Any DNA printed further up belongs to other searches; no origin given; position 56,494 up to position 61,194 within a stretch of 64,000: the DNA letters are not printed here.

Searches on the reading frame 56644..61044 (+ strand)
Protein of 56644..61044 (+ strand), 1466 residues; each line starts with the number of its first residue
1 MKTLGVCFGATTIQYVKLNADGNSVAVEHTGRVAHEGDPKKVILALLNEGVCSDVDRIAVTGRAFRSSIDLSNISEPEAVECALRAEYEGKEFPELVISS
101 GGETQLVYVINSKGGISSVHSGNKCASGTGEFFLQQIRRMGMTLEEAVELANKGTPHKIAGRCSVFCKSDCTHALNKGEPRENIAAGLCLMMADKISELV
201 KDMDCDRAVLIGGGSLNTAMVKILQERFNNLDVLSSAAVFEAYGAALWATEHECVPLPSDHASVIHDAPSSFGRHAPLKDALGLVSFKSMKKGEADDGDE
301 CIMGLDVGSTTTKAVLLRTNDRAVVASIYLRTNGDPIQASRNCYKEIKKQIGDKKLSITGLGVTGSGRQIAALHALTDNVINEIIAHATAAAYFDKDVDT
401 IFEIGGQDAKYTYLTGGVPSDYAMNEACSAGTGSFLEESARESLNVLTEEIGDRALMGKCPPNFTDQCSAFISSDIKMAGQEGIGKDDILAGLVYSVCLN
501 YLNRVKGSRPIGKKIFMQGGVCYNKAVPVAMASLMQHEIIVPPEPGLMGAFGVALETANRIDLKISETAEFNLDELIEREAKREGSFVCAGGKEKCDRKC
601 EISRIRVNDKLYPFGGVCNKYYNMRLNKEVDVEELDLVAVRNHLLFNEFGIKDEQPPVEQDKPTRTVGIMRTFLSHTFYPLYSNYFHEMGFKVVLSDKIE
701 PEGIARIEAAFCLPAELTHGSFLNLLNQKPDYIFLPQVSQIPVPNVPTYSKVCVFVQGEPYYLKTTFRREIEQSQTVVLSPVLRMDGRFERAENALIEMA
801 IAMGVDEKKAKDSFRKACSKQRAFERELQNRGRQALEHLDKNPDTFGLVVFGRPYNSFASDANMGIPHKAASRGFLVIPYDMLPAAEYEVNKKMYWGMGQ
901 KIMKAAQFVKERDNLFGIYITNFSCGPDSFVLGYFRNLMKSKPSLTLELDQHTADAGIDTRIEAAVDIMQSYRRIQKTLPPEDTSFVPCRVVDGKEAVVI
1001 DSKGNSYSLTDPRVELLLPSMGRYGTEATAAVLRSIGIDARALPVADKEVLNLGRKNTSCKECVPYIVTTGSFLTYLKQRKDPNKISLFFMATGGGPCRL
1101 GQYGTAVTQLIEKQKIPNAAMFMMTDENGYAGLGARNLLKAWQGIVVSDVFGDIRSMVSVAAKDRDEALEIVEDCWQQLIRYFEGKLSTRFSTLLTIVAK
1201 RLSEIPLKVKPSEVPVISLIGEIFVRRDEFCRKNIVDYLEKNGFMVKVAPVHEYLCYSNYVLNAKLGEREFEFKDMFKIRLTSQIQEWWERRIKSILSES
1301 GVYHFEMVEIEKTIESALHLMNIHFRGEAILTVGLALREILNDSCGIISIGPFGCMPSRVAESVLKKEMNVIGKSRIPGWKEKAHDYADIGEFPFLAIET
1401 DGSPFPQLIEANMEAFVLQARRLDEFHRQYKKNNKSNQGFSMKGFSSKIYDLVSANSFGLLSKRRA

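Call 70: search_protein_families(library=pfam, proteins=[window:56644-61044:+], max_evalue=0.01)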
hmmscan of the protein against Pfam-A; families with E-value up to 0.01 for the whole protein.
window:56644-61044:+ (1466 aa): 5 families
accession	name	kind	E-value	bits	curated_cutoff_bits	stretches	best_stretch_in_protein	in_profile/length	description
PF01869.26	BcrAD_BadFG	-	4.1e-57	194.2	31.5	2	304-555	2-269/271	BadF/BadG/BcrA/BcrD ATPase family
PF09989.15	DUF2229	-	1.1e-47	162.9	29.4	1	666-883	1-218/218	CoA enzyme activase uncharacterised domain (DUF2229)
PF02782.22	FGGY_C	-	0.0045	17.2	27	0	456-555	95-192/198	FGGY family of carbohydrate kinases, C-terminal domain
PF00814.31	TsaD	-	0.0053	16.9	24.8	0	64-228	77-241/264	tRNA N6-adenosine threonylcarbamoyltransferase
PF03702.20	AnmK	-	0.0064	16.1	24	0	180-238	261-321/367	Anhydro-N-acetylmuramic acid kinase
